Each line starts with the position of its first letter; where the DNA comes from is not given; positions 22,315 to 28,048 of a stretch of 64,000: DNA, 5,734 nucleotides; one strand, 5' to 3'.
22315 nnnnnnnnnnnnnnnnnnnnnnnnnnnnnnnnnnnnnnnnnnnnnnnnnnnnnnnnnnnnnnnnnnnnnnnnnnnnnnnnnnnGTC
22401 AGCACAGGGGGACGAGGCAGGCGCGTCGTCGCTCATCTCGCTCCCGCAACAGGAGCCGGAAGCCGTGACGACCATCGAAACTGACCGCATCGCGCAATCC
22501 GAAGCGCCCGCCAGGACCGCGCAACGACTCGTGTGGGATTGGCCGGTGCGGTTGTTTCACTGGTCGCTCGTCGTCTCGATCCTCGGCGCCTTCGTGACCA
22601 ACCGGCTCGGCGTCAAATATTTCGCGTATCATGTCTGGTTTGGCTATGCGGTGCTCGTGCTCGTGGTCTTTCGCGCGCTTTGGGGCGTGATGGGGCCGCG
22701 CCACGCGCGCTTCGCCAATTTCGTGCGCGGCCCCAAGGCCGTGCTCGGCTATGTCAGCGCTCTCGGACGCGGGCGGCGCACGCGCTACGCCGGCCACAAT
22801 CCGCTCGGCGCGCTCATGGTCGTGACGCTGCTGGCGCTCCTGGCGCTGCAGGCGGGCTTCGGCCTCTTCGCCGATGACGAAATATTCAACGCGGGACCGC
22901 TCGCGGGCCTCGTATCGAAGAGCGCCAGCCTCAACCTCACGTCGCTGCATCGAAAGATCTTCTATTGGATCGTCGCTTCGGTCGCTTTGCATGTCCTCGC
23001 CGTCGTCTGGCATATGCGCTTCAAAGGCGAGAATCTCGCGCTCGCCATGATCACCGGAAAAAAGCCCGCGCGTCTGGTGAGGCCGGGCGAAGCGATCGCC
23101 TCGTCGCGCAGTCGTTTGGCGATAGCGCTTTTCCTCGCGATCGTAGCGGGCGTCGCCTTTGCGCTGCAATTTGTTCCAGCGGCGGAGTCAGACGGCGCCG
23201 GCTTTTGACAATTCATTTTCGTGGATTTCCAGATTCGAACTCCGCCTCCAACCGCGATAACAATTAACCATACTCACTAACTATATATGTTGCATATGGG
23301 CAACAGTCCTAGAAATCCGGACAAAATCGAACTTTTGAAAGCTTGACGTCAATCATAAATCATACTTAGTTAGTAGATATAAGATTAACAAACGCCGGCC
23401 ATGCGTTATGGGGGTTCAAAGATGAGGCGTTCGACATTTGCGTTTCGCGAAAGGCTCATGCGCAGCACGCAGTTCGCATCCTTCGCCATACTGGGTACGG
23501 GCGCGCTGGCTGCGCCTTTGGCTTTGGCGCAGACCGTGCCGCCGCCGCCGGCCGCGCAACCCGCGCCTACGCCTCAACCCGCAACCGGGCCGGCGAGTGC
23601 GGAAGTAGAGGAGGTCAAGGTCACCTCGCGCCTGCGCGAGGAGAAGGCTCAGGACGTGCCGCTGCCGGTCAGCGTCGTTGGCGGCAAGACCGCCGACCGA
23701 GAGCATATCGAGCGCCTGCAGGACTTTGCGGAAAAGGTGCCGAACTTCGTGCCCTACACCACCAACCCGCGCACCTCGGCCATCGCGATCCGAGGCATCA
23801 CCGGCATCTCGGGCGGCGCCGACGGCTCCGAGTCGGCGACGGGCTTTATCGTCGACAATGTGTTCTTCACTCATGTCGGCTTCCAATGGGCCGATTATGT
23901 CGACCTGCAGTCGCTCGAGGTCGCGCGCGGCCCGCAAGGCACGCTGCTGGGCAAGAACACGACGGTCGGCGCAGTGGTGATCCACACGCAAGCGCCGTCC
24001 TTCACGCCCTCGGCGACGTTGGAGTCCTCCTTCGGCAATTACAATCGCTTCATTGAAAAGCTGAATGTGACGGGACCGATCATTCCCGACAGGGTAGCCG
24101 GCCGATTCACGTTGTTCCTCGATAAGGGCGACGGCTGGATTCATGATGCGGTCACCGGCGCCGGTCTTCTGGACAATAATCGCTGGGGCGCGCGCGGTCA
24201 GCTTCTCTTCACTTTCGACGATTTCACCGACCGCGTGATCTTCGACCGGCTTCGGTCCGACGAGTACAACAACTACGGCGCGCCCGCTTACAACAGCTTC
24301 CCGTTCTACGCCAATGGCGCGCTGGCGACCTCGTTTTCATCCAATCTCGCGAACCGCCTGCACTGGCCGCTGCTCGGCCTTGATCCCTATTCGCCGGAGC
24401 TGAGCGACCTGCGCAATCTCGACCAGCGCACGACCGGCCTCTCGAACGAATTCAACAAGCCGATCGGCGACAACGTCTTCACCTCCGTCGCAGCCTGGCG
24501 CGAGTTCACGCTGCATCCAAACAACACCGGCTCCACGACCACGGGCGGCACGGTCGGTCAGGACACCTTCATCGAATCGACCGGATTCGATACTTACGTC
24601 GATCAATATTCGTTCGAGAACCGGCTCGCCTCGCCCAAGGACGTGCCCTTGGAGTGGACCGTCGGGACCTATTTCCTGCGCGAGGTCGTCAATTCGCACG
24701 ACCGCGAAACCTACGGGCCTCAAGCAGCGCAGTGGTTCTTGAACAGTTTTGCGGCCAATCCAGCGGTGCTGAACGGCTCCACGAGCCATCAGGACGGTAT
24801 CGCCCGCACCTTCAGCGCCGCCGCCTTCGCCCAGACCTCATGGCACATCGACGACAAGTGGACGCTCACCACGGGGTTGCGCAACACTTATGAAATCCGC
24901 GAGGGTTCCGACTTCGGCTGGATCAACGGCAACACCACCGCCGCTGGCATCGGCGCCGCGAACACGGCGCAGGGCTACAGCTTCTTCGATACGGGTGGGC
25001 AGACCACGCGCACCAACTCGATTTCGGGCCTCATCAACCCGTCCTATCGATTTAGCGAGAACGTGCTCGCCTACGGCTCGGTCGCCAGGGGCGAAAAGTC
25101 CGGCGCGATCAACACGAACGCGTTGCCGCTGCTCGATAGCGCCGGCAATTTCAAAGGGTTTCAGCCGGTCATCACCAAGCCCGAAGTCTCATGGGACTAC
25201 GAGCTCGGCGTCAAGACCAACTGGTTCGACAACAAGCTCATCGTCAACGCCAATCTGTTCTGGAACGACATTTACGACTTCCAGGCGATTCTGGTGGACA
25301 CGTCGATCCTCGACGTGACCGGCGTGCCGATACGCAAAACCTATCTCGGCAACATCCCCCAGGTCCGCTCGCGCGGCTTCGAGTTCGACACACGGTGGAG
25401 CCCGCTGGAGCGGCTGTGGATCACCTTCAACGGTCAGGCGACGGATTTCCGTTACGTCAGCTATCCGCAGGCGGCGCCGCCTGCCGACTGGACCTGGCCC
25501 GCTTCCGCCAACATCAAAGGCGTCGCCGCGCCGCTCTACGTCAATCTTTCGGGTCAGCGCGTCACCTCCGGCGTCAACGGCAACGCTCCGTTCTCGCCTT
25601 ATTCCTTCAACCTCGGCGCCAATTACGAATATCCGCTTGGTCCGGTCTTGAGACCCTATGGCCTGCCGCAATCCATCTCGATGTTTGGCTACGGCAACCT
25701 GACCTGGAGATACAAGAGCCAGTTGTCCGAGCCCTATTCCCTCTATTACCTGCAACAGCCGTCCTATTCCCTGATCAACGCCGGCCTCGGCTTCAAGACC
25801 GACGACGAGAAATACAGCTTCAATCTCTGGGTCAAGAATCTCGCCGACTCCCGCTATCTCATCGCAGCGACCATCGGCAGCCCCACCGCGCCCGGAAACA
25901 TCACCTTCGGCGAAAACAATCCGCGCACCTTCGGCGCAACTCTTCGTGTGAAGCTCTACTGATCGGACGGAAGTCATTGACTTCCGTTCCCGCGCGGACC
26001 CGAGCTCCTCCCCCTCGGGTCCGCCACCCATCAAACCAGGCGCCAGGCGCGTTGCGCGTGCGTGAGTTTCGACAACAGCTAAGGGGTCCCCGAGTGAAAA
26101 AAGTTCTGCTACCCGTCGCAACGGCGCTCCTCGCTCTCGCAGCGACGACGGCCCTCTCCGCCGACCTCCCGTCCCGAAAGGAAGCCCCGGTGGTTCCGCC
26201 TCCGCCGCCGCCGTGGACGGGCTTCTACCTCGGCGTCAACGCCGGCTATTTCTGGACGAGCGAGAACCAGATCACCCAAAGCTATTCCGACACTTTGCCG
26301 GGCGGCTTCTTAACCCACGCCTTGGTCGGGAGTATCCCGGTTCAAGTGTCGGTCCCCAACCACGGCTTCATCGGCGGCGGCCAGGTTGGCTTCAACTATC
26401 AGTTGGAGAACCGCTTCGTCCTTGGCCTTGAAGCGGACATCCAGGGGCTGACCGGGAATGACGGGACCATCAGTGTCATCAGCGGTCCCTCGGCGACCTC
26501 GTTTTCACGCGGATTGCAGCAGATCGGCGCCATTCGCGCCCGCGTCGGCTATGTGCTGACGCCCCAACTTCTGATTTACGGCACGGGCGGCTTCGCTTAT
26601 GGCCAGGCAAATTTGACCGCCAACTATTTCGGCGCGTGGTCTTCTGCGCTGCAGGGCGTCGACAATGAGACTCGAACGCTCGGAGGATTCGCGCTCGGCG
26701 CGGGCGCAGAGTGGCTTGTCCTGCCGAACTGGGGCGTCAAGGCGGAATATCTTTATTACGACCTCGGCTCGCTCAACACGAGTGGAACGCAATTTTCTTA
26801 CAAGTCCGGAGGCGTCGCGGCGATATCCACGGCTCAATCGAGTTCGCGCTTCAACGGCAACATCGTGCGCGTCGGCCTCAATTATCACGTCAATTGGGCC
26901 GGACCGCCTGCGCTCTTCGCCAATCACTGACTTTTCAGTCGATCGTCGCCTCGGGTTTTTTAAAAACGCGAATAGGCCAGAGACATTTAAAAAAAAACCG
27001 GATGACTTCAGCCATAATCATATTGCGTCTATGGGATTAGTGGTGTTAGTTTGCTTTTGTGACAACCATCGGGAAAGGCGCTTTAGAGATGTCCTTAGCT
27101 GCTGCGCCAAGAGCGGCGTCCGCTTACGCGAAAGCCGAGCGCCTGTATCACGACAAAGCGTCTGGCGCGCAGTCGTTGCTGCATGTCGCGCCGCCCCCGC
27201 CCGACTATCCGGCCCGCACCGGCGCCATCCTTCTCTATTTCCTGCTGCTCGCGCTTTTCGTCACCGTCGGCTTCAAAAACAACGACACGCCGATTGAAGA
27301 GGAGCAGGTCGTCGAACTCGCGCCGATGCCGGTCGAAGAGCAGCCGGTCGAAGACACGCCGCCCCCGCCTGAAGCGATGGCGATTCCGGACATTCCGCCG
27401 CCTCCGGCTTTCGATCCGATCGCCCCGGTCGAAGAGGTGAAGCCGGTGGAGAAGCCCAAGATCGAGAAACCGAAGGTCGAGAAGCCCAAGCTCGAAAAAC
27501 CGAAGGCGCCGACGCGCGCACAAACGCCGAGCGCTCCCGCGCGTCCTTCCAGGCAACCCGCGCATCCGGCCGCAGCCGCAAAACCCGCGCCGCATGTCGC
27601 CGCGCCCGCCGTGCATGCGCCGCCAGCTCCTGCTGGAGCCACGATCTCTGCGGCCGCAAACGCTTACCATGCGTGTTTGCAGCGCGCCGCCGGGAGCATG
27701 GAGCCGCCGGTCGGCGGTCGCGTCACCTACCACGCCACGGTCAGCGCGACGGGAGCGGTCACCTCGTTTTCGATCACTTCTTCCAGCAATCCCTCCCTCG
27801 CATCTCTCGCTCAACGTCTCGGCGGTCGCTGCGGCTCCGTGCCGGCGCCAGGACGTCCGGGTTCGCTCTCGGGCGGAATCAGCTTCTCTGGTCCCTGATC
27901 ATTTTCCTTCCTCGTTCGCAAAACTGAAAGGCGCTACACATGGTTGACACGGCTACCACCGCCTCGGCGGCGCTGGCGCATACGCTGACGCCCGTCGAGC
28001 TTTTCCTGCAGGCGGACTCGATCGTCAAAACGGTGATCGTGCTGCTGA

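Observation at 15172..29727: Uncharacterised periplasmic DUF1549/DUF1553-DUF1501 redox/hydrolase operon with its own TonB uptake set, inside a sulfur island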

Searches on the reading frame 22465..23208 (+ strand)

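Call 3: search_protein_families(library=pfam, proteins=[window:22465-23208:+], max_evalue=0.01)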
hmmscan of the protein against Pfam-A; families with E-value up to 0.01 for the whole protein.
window:22465-23208:+ (247 aa): 1 family
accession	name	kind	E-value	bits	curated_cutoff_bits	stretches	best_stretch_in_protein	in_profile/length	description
PF01292.26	Ni_hydr_CYTB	-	4.2e-23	82.5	30.1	1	23-198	1-179/179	Prokaryotic cytochrome b561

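Call 55: search_protein_families(library=ncbifam, proteins=[window:22465-23208:+], max_evalue=0.00001)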
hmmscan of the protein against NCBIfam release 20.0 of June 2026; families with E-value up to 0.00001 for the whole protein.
window:22465-23208:+ (247 aa): 0 families

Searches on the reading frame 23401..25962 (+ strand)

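Call 4: search_protein_families(library=pfam, proteins=[window:23401-25962:+], max_evalue=0.01)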
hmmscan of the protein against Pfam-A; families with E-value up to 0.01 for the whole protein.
window:23401-25962:+ (853 aa): 2 families
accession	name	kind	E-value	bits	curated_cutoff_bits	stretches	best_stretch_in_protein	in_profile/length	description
PF00593.30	TonB_dep_Rec_b-barrel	-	6.2e-28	99.3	27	1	289-814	21-436/436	TonB dependent receptor-like, beta-barrel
PF07715.20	Plug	-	3.9e-11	43.8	23.9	1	83-190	2-106/107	TonB-dependent Receptor Plug Domain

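Call 25: search_protein_families(library=ncbifam, proteins=[window:23401-25962:+], max_evalue=0.001)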
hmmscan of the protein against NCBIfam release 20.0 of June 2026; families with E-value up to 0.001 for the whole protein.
window:23401-25962:+ (853 aa): 7 families
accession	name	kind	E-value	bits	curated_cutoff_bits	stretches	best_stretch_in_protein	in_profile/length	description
TIGR01783.1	TonB-siderophor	subfamily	5.8e-27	94.6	223.5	2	92-261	8-172/649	TonB-dependent siderophore receptor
TIGR01785.1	TonB-hemin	subfamily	1.1e-14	53.9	316.85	2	70-199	2-131/677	TonB-dependent heme/hemoglobin receptor family protein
NF047944.1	FoxamRcptFoxA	equivalog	4.3e-07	28.6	1300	1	169-276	135-236/697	ferrioxamine B receptor FoxA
TIGR04056.1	OMP_RagA_SusC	subfamily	8.4e-07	27.7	368.25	1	593-679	654-736/981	SusC/RagA family TonB-linked outer membrane protein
NF049947.1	TonB_dep_PCPU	exception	4e-06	25.3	800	1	474-675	388-565/685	TonB-dependent receptor, PCPU motif-type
NF010010.0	PRK13483.1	equivalog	2.6e-05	22.4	927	0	67-197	31-163/660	ligand-gated channel protein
NF007478.2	PRK10064.1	equivalog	0.00053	18.3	745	0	68-197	29-158/663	catecholate siderophore receptor CirA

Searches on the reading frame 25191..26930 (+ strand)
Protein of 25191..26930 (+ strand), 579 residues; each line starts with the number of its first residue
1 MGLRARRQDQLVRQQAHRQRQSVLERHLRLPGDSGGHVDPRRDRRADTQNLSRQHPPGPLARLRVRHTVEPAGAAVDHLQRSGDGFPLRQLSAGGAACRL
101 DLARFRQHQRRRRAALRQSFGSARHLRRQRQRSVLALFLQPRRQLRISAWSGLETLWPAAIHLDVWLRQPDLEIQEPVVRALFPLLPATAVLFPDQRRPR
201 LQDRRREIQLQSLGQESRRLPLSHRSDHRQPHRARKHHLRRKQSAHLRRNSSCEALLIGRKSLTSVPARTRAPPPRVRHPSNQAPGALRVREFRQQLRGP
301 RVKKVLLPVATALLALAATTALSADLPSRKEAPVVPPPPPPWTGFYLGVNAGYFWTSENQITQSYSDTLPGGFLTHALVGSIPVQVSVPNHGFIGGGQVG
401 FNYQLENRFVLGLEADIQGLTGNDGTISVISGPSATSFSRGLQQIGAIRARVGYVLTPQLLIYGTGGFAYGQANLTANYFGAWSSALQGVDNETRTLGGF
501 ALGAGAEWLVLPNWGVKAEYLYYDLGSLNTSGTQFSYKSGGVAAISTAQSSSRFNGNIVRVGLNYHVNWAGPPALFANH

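Call 4: search_protein_families(library=pfam, proteins=[window:25191-26930:+], max_evalue=0.01)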
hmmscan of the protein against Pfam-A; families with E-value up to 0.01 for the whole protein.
window:25191-26930:+ (579 aa): 2 families
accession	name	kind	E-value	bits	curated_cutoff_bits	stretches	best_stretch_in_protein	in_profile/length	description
PF13505.12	OMP_b-brl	-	7.2e-14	52.8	28.7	1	341-536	18-170/175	Outer membrane protein beta-barrel domain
PF01389.23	OmpA_membrane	-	0.00047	20.4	21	1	449-539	80-163/180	OmpA-like transmembrane domain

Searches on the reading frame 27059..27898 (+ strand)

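Call 4: search_protein_families(library=pfam, proteins=[window:27059-27898:+], max_evalue=0.01)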
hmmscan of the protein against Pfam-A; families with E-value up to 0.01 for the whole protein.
window:27059-27898:+ (279 aa): 0 families

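Call 24: search_protein_families(library=pfam, proteins=[window:27059-27898:+], max_evalue=1)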
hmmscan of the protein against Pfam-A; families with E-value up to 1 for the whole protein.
window:27059-27898:+ (279 aa): 1 family
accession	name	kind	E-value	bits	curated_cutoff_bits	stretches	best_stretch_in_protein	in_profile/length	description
PF03544.19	TonB_C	-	0.038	14.9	24.6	1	219-251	15-48/79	Gram-negative bacterial TonB protein C-terminal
